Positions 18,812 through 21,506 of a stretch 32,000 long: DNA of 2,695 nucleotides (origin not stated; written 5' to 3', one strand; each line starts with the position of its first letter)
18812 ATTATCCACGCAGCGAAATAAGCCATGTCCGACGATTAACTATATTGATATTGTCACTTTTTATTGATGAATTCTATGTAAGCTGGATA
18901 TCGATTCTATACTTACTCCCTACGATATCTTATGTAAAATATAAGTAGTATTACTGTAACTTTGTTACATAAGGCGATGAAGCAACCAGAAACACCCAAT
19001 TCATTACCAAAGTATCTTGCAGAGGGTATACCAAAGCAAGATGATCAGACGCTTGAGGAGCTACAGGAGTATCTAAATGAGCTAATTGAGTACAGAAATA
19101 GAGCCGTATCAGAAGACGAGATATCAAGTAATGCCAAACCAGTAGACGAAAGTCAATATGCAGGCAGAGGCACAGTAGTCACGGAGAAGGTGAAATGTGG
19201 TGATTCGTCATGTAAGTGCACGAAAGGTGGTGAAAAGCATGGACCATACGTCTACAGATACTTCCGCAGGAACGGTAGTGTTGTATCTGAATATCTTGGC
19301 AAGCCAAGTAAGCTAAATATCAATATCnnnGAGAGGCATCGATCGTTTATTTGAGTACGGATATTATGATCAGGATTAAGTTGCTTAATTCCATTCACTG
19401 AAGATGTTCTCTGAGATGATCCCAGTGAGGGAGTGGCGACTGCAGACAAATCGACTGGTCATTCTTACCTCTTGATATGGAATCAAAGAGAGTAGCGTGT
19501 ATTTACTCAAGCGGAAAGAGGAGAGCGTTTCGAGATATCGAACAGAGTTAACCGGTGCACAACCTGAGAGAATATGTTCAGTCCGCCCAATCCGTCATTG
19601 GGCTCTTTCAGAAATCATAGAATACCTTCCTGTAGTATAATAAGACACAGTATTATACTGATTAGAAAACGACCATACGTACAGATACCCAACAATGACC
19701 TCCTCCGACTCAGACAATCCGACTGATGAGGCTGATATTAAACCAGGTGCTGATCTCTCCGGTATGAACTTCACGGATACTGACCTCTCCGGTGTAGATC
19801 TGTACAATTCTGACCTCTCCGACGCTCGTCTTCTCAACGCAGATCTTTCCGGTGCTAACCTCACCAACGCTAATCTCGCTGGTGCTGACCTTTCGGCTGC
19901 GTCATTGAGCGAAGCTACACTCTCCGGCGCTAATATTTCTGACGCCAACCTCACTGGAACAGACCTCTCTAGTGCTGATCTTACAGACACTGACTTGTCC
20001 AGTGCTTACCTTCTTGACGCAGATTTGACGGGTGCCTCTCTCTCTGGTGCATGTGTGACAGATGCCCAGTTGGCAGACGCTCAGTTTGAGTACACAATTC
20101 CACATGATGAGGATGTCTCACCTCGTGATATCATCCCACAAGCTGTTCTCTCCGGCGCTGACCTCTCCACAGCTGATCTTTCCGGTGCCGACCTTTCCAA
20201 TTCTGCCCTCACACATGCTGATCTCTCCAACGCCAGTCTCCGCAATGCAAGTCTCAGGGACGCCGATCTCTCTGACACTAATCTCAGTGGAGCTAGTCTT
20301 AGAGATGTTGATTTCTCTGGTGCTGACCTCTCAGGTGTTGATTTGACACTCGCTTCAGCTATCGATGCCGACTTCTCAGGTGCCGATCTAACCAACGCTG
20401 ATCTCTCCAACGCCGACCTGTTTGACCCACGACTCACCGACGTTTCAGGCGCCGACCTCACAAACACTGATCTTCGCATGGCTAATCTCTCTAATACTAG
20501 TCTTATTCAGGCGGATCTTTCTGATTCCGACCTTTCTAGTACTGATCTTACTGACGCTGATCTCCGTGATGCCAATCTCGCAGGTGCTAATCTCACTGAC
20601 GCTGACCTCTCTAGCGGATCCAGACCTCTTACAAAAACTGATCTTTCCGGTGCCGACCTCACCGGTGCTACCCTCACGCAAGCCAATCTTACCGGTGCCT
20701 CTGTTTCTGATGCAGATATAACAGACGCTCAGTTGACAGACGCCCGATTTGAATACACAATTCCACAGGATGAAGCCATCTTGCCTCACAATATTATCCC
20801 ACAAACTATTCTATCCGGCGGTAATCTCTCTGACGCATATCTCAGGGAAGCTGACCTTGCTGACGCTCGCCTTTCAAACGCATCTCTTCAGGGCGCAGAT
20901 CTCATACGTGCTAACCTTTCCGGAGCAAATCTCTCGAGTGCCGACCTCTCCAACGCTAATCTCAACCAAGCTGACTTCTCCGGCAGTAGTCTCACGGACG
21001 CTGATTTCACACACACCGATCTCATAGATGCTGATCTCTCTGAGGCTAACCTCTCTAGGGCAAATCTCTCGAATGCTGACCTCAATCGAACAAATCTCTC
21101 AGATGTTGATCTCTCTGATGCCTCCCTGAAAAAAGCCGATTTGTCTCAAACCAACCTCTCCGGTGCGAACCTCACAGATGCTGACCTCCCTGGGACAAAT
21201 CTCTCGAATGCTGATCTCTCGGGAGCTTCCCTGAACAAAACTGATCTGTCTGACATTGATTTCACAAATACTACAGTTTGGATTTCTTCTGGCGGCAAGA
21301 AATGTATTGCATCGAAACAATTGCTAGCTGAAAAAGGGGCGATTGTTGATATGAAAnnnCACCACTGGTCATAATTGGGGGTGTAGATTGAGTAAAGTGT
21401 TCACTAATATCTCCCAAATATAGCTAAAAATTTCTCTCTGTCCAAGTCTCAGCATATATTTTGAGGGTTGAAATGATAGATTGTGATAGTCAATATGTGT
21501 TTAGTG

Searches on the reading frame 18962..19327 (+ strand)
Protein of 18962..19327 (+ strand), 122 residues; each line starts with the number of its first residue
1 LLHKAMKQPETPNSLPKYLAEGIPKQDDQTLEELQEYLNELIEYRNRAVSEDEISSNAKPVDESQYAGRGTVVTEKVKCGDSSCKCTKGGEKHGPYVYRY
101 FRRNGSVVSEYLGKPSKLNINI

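Call 16: search_protein_families(library=pfam, proteins=[window:18962-19327:+], max_evalue=0.01)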
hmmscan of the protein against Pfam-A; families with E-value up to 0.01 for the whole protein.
window:18962-19327:+ (122 aa): 1 family
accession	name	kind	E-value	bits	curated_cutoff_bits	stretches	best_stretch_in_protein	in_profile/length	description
PF20586.3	DUF6788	-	2.7e-09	37.6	27.2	1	65-112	19-67/103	Family of unknown function (DUF6788)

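Call 19: search_protein_families(library=padloc, proteins=[window:18962-19327:+], max_evalue=0.01)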
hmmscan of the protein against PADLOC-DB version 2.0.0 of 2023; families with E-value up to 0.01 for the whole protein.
window:18962-19327:+ (122 aa): 1 family
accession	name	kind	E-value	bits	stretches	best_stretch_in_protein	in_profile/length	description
PDLC04038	PD-T4-5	-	0.0084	13.4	1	12-63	160-213/309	-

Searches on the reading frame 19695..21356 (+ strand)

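Call 16: search_protein_families(library=pfam, proteins=[window:19695-21356:+], max_evalue=0.01)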
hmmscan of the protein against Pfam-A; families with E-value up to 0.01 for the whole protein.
window:19695-21356:+ (554 aa): 4 families
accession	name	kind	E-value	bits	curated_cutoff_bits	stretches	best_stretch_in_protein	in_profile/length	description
PF00805.28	Pentapeptide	-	1.6e-122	398.7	20.2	13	487-525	2-40/40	Pentapeptide repeats (8 copies)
PF13599.13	Pentapeptide_4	-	2e-58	194.8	38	5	448-523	3-78/78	Pentapeptide repeat region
PF13576.12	Pentapeptide_3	-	6.4e-46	154.8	27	5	409-451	2-47/48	Pentapeptide repeats (9 copies)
PF25296.1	Decapeptide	-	2.6e-24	85.3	45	1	383-449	7-73/74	Decapeptide repeat region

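Call 19: search_protein_families(library=padloc, proteins=[window:19695-21356:+], max_evalue=0.01)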
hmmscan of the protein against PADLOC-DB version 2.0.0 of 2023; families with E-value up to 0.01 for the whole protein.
window:19695-21356:+ (554 aa): 0 families
